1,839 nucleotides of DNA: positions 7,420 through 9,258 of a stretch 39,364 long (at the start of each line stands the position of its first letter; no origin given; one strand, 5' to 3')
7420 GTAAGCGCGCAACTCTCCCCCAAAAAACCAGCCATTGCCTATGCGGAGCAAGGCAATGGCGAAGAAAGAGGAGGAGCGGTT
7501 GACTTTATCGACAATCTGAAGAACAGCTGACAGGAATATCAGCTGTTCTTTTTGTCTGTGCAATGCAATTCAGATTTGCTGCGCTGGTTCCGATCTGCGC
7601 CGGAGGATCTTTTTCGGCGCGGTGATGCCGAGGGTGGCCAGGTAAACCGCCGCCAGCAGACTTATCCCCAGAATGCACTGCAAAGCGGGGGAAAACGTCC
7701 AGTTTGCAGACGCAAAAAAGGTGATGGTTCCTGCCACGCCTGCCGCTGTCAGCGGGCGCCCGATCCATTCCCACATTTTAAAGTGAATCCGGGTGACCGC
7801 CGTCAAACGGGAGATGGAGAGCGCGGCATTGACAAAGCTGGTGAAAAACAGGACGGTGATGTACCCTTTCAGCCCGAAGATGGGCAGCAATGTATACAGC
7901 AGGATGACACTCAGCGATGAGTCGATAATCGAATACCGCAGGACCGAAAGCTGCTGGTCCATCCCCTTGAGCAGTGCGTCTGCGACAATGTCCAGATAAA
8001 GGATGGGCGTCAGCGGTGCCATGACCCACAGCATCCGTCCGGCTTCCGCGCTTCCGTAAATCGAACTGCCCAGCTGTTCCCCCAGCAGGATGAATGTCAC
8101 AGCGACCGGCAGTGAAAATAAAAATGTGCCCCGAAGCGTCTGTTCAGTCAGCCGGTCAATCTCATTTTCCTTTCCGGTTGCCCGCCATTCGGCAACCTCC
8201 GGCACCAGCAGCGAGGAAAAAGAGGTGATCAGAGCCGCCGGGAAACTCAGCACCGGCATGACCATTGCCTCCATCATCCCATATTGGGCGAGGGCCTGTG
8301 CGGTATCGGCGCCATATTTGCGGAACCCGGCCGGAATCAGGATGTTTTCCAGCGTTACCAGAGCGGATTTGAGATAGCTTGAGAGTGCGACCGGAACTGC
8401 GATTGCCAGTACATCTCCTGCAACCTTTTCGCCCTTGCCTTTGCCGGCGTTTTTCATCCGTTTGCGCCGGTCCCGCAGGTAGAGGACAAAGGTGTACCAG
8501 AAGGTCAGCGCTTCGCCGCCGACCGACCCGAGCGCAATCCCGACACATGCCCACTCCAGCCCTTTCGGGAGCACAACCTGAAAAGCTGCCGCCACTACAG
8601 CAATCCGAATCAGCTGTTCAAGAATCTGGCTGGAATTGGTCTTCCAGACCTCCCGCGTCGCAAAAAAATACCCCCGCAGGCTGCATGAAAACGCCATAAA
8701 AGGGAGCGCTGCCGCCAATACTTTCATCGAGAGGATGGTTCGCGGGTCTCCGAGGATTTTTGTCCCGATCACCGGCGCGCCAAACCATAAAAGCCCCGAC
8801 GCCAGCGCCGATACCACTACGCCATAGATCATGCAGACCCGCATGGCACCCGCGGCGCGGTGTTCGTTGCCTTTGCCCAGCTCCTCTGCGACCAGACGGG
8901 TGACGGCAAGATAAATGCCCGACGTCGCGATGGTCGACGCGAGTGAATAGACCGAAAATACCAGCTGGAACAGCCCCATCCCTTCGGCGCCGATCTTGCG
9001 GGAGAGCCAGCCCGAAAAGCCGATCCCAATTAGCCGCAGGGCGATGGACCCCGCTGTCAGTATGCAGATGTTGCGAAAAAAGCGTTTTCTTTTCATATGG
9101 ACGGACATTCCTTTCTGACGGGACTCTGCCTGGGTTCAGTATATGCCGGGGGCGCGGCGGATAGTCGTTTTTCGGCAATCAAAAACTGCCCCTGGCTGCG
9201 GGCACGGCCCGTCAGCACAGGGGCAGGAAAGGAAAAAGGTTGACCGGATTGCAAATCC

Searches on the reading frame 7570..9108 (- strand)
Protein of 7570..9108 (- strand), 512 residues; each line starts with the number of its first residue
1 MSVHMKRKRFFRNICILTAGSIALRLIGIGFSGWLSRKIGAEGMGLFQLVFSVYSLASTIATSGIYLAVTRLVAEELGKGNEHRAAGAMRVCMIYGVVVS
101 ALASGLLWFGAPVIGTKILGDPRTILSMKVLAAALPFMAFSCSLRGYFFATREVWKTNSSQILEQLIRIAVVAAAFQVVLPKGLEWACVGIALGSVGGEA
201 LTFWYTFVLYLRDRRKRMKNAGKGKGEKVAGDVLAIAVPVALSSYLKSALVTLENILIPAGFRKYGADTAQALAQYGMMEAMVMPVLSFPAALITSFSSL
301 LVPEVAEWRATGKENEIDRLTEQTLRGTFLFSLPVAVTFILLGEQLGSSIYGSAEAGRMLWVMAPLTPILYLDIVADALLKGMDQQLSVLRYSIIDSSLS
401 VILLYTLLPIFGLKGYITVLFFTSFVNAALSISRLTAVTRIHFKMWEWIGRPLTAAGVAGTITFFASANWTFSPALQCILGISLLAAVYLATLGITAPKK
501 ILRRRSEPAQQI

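Call 20: search_protein_families(library=pfam, proteins=[window:7570-9108:-])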
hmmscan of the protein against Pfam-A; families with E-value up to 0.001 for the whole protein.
window:7570-9108:- (512 aa): 3 families
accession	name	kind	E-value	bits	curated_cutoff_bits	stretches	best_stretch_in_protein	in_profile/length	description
PF01943.22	Polysacc_synt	-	2.5e-17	63.6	28.2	1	11-303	2-268/274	Polysaccharide biosynthesis protein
PF01554.23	MatE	-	4.4e-11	43.2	24.9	2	31-151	16-131/161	MatE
PF03023.19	MurJ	-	2.3e-05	23.7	27.4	1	286-353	241-309/451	Lipid II flippase MurJ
